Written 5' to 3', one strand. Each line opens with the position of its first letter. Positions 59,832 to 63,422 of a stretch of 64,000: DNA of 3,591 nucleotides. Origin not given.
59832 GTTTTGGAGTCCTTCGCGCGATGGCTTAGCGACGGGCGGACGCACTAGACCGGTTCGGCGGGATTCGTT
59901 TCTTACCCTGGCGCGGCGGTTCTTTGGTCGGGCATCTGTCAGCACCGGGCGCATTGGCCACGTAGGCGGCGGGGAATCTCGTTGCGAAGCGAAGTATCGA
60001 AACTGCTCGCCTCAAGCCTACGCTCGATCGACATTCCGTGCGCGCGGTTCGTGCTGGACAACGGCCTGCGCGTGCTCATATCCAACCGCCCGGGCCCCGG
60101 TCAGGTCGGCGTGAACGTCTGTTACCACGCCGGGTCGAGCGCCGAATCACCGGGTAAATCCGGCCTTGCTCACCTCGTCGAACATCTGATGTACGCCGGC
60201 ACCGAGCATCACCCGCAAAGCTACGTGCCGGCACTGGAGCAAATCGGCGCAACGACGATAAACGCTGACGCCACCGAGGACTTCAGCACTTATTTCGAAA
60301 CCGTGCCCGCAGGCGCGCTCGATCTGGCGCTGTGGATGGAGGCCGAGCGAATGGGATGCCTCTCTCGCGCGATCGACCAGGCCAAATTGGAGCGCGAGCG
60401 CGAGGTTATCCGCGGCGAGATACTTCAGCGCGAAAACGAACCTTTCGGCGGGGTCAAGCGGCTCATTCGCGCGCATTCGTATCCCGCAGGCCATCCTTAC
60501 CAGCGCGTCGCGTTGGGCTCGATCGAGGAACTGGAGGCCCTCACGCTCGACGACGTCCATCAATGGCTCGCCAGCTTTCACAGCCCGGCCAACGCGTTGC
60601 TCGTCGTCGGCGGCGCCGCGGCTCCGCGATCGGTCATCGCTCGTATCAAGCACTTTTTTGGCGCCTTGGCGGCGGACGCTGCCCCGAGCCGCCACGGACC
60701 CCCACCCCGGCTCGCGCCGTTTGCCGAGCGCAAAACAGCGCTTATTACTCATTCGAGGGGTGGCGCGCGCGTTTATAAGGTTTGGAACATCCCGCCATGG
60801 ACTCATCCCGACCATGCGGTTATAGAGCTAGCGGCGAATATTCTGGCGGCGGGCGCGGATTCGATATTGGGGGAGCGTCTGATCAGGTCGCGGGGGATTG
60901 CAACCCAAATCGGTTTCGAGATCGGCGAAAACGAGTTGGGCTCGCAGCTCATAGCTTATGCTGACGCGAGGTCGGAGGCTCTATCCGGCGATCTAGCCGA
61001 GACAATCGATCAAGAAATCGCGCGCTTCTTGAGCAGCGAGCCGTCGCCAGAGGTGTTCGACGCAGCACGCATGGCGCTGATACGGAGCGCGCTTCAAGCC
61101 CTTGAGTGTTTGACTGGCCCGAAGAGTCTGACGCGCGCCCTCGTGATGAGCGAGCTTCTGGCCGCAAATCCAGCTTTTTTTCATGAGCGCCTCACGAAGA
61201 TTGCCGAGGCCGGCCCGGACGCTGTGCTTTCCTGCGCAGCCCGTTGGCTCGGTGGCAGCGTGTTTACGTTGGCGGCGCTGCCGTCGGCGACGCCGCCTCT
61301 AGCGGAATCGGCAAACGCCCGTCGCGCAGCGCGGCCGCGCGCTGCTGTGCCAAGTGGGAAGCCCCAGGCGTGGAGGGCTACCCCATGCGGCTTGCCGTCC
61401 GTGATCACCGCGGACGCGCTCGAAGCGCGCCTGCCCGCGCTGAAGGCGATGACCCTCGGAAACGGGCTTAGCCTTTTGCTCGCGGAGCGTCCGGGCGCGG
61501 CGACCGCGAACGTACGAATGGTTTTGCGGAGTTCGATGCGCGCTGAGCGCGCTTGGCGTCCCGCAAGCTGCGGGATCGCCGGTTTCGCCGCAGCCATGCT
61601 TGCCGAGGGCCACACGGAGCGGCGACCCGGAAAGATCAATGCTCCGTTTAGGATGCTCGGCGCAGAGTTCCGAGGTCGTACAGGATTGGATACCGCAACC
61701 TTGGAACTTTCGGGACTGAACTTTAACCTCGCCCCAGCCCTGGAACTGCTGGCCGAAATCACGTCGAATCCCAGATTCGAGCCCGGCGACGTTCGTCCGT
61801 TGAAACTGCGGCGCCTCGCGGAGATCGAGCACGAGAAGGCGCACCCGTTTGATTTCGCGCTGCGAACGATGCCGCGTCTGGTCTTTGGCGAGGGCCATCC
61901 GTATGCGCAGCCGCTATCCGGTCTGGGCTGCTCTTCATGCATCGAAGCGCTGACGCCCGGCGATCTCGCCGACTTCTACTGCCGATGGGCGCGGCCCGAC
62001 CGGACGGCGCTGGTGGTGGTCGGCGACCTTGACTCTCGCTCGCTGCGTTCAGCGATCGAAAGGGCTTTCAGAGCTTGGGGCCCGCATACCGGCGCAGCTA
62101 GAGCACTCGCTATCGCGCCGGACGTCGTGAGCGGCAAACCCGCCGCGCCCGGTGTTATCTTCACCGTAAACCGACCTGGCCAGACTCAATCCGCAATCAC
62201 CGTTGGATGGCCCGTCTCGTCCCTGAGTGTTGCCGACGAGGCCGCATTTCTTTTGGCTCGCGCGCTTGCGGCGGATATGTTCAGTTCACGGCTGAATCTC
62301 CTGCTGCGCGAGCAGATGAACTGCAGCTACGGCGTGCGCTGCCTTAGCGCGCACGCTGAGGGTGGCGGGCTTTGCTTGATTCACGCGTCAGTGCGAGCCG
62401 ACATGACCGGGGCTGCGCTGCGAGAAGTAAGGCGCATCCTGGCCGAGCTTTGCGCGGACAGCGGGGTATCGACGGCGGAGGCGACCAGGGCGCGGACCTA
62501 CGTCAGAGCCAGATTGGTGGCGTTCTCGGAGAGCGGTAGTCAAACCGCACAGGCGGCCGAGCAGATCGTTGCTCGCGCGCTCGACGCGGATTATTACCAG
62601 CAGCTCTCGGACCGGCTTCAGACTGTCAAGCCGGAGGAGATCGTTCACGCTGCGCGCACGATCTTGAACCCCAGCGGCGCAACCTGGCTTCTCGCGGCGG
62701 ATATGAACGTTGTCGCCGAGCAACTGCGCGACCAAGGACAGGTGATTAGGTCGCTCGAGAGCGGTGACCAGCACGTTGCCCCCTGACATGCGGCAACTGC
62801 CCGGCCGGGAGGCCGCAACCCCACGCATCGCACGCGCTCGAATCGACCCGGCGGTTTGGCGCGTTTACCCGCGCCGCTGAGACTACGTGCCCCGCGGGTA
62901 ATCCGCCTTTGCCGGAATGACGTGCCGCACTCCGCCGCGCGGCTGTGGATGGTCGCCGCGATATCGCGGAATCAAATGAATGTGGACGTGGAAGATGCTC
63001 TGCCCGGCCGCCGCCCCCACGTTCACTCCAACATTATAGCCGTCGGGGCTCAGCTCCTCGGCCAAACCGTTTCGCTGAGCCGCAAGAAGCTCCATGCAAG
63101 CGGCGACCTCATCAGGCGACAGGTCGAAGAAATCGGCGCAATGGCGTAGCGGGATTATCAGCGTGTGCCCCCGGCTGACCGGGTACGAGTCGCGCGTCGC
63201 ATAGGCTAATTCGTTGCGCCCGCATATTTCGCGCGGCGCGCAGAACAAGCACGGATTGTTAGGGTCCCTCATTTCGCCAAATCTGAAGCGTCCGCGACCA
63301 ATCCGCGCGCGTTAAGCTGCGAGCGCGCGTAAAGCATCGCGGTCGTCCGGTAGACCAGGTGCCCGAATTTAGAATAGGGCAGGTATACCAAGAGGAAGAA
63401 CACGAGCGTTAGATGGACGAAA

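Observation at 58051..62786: ABC-2 exporter pair and a fused M16 peptidase attached to the 3' end of pqqABCDE: candidate PQQ maturation protease plus candidate PQQ/peptide exporter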

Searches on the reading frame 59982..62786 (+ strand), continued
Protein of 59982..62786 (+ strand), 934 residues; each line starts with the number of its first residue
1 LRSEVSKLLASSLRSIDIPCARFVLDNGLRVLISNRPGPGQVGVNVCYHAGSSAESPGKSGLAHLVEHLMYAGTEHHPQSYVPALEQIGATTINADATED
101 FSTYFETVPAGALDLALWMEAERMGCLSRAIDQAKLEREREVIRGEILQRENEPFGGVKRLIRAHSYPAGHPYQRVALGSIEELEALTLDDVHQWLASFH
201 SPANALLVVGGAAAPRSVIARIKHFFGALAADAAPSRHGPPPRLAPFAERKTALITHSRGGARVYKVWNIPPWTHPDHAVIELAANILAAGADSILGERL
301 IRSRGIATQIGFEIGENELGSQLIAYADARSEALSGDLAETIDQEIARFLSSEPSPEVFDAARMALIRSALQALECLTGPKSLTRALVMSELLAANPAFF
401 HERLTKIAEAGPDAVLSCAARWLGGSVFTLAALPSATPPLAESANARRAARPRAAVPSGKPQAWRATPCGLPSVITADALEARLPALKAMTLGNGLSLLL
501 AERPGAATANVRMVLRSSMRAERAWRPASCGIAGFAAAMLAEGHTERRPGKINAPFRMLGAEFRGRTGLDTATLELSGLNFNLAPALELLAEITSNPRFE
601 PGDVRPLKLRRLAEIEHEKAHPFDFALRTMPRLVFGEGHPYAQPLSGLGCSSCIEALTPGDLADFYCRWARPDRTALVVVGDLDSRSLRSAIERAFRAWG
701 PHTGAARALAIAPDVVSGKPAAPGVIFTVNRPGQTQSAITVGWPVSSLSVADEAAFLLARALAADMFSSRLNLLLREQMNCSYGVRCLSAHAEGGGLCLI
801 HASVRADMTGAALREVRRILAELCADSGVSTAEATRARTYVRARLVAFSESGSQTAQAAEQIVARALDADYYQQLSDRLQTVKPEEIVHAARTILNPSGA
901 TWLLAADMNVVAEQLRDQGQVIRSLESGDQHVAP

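Call 61: find_homologous_proteins(query=A3, max_evalue=1e-100)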
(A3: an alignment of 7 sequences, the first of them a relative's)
Query A3 (7 sequences) (934 aa, profile of the alignment): 117 proteins with E <= 1e-100 among 8000 candidates.
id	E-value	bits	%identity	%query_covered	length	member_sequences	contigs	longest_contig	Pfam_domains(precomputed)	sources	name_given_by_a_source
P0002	0.0e+0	1514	60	100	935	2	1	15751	PF00675.26,PF05193.27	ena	-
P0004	0.0e+0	1507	54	100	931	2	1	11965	PF00675.26,PF05193.27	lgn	-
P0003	0.0e+0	1492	56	99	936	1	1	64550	PF00675.26,PF05193.27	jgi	jgi:zinc protease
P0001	0.0e+0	1464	100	100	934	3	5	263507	PF00675.26,PF05193.27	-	-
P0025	0.0e+0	1315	32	97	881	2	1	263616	PF00675.26,PF05193.27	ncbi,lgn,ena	-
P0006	1.1e-287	975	34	97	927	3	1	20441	PF00675.26,PF05193.27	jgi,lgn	-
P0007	4.8e-285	966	31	97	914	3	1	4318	PF00675.26,PF05193.27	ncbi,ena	-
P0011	6.3e-284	963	32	97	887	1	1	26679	PF00675.26,PF05193.27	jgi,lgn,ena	-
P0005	7.5e-282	956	33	97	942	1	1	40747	PF00675.26,PF05193.27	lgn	-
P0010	4.5e-277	940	33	96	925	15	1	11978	PF00675.26,PF05193.27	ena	-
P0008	6.7e-274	930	33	97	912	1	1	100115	PF00675.26,PF05193.27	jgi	-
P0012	1.9e-272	925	32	97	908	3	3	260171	PF00675.26,PF05193.27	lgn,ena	-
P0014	2.9e-271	921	32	97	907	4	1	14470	PF00675.26,PF05193.27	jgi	-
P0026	9.1e-271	919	30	97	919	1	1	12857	PF00675.26,PF05193.27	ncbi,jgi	jgi:zinc protease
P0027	3.3e-270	917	31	97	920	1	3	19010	PF00675.26,PF05193.27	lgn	-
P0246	4.1e-166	573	41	42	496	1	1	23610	PF00675.26,PF05193.27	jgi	-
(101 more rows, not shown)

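Call 62: find_encoding_contigs(protein=P0246, flank=10000, max_places=1)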
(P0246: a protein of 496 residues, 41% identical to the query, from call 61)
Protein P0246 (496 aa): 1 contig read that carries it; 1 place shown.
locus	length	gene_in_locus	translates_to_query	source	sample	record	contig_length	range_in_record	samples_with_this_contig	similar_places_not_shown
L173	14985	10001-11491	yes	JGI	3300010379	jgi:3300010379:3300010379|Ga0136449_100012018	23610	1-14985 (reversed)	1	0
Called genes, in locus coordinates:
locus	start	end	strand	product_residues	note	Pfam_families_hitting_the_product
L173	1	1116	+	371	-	PF13624:SurA_N_3 (weak), PF13098:Thioredoxin_2 (weak), PF13462:Thioredoxin_4, PF01323:DSBA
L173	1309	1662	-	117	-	-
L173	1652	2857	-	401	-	PF00355:Rieske, PF00848:Ring_hydroxyl_A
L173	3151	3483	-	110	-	PF04342:DMT_6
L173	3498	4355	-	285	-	PF13714:PEP_mutase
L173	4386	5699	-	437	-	PF00860:Xan_ur_permease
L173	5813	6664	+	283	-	PF00480:ROK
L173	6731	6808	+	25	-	PF08042:PqqA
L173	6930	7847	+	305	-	PF12706:Lactamase_B_2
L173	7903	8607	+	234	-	PF03070:TENA_THI-4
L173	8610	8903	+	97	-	PF05402:PqqD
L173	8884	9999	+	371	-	PF04055:Radical_SAM, PF13186:SPASM (weak)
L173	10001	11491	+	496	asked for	PF00675:Peptidase_M16, PF05193:Peptidase_M16_C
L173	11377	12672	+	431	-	PF00675:Peptidase_M16 (faint), PF05193:Peptidase_M16_C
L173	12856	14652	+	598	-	PF01011:PQQ, PF13360:PQQ_2, PF13570:Beta-prop_ACSF4 (weak), PF01011:PQQ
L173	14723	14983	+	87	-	?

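Call 84: search_protein_representatives(alignment_id=A4)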
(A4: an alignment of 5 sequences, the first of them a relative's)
Query: 5 sequences, 932 profile positions. Proteins with E-value up to 0.001 (for the whole library): 70272; up to 1e-10: 41913; up to 1e-30: 12072. The best 150 are listed.
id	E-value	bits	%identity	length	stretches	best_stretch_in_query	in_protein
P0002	0.0e+00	1679.3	-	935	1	3-932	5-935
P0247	9.1e-291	983.9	-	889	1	11-917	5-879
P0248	1.6e-263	893.7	-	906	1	11-925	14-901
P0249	3.9e-221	753.4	-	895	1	9-916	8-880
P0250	5.9e-218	742.9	-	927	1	3-929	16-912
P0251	2.0e-214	731.2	-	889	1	16-927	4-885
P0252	6.7e-213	726.2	-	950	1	11-918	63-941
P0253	8.4e-206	702.7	-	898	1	16-916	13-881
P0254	1.3e-203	695.5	-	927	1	17-914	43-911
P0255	2.0e-199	681.6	-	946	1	16-931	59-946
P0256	4.6e-199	680.4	-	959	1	15-930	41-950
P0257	7.1e-197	673.2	-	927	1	15-928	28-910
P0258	5.7e-196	670.2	-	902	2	17-439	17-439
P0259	3.4e-193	661.0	-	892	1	16-929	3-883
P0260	1.8e-192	658.6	-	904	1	14-917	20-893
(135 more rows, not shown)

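Call 89: predict_structure(alignment_id=A5)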
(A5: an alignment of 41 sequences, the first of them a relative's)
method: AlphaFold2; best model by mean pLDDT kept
length: 934 residues; sequences in the alignment: 41
mean_pLDDT: 89.4   pTM: 0.90
mean pLDDT of the five models: 89.4, 88.3, 87.1, 86.7, 86.3
residues with pLDDT >= 90: 718; 70-90: 139; 50-70: 42; < 50: 35
segments of 3 or more residues with pLDDT < 50: 440-468, 931-934
pLDDT, mean of each block of 10 residues (from residue 1): 87 88 96 89 96 93 96 91 91 94 95 94 92 95 93 88 93 93 97 95 96 94 95 71 88 88 96 96 97 91 91 95 96 90 96 92 96 95 96 95 96 96 95 74 37 33 47 63 82 95 94 95 89 94 71 88 94 97 95 91 89 90 93 90 92 94 92 95 92 91 64 64 85 93 94 98 96 94 95 94 96 97 97 94 91 96 95 94 98 95 94 86 74 44
secondary structure, 60 per line:
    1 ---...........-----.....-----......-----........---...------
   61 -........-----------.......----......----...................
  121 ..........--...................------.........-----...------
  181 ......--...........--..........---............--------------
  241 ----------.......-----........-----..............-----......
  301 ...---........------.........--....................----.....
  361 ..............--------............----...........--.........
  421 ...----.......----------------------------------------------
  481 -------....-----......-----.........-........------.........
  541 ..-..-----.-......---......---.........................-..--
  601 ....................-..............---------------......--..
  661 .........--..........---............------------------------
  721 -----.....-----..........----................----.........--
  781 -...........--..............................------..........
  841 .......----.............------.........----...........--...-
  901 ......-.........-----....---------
elements in order (helices of 4 or more, strands of 3 or more residues): H4-14 E20-24 E30-35 E41-48 H62-69 H81-87 E92-97 E102-109 H110-130 H133-151 H158-166 H181-186 H189-199 E205-211 H215-226 E251-257 E263-270 H276-289 H295-303 E307-314 E321-329 H332-351 H356-374 H383-394 H399-409 H412-423 E428-434 E488-491 E497-502 E508-516 H518-525 H532-542 H553-558 E562-567 E571-579 H580-595 H601-620 H622-635 H651-656 H659-669 E675-681 H685-696 E726-730 E736-745 H750-765 H770-778 E782-792 E795-805 H806-824 H831-847 H852-864 H871-879 H884-894 E901-906 H908-916 E922-925

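Call 92: fold_search(model_id=the predicted structure, library=pdb)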
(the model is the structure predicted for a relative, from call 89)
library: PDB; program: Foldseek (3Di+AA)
matches with E <= 10: 739; with E <= 0.001: 304
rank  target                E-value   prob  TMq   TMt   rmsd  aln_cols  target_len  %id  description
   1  9ldy_A                4.1e-37  1.00  0.75  0.76  11.6       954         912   15  Crystallization of putative zinc protease from Porphyromonas gingivalis (released 2026-01-14)
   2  6ofs                  5.3e-35  1.00  0.38  0.40  36.5       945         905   16  The crystal structure of the periplasmic protease PqqL from Escherichia coli (released 2019-10-02)
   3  6b05_A                1.8e-33  1.00  0.50  0.51  15.6       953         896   15  The Crystal Structure of the Ferredoxin Protease FusC E83A mutant in complex with Arabidopsis Ferredoxin (released 2018-06-20)
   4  6b03_A                5.4e-33  1.00  0.48  0.50  14.8       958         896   16  The crystal structure of the ferredoxin protease FusC in complex with its substrate plant ferredoxin (released 2018-06-20)
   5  4nxo_A                5.1e-32  1.00  0.67  0.65  11.9       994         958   14  Crystal Structure of Insulin Degrading Enzyme in complex with BDM44768 (released 2015-10-07)
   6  2g48_A                6.0e-32  1.00  0.68  0.65  11.7       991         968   13  crystal structure of human insulin-degrading enzyme in complex with amylin (released 2006-10-24)
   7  3n56_B                6.3e-32  1.00  0.68  0.67  11.0       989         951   14  Crystal Structure of human Insulin-degrading enzyme (IDE) in complex with human B-type natriuretic peptide (BNP) (released 2010-11-17)
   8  4pes_B                6.3e-32  1.00  0.66  0.64  11.6      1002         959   14  Crystal structure of insulin degrading enzyme complexed with inhibitor tert-butyl [(2S)-2-(2,5-difluorophenyl)-3-(quin (released 2015-06-17)
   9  7k1e_B                7.1e-32  1.00  0.67  0.66  11.5       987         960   14  Crystal structure of human insulin degrading enzyme (IDE) in complex with compound BDM_88646 (released 2021-09-22)
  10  3e4z_B                8.4e-32  1.00  0.67  0.66  11.3       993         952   13  Crystal structure of human insulin degrading enzyme in complex with insulin-like growth factor II (released 2009-08-18)
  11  5wob_C                1.0e-31  1.00  0.68  0.67  11.8       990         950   14  Crystal Structure Analysis of Fab1-Bound Human Insulin Degrading Enzyme (IDE) in Complex with Insulin (released 2018-04-18)
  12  3e50_B                1.0e-31  1.00  0.67  0.66  11.3      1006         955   13  Crystal structure of human insulin degrading enzyme in complex with transforming growth factor-alpha (released 2009-08-18)
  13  2g47_A                1.1e-31  1.00  0.68  0.66  11.7       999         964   14  Crystal structure of human insulin-degrading enzyme in complex with amyloid-beta (1-40) (released 2006-10-24)
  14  2wby_B                1.1e-31  1.00  0.67  0.66  11.4       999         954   14  Crystal structure of human insulin-degrading enzyme in complex with insulin (released 2009-03-24)
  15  5wob_A                1.3e-31  1.00  0.68  0.67  11.9       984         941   14  Crystal Structure Analysis of Fab1-Bound Human Insulin Degrading Enzyme (IDE) in Complex with Insulin (released 2018-04-18)
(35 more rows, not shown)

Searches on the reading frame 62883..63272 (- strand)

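Call 3: search_protein_families(library=pfam, proteins=[window:62883-63272:-])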
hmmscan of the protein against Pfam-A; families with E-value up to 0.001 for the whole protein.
window:62883-63272:- (129 aa): 2 families
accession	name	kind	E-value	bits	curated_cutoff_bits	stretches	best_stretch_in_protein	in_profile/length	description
PF01230.28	HIT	-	5.8e-23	81.8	21.5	1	13-105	5-97/98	HIT domain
PF11969.13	DcpS_C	-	1.8e-09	38.5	24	1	14-101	14-100/114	Scavenger mRNA decapping enzyme C-term binding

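Call 4: search_protein_families(library=ncbifam, proteins=[window:62883-63272:-])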
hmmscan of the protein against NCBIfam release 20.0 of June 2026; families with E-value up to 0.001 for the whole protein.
window:62883-63272:- (129 aa): 3 families
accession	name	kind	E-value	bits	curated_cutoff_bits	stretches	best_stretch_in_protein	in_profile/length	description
NF052622.1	ATPAdlTfActino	equivalog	1.5e-18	67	290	1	16-107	54-146/176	ATP adenylyltransferase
NF045834.1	M_plasma_HinT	exception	8.7e-14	52.2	130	1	20-103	18-101/102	histidine triad protein HinT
NF007965.0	PRK10687.1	equivalog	6.1e-09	36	206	1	13-101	16-105/119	purine nucleoside phosphoramidase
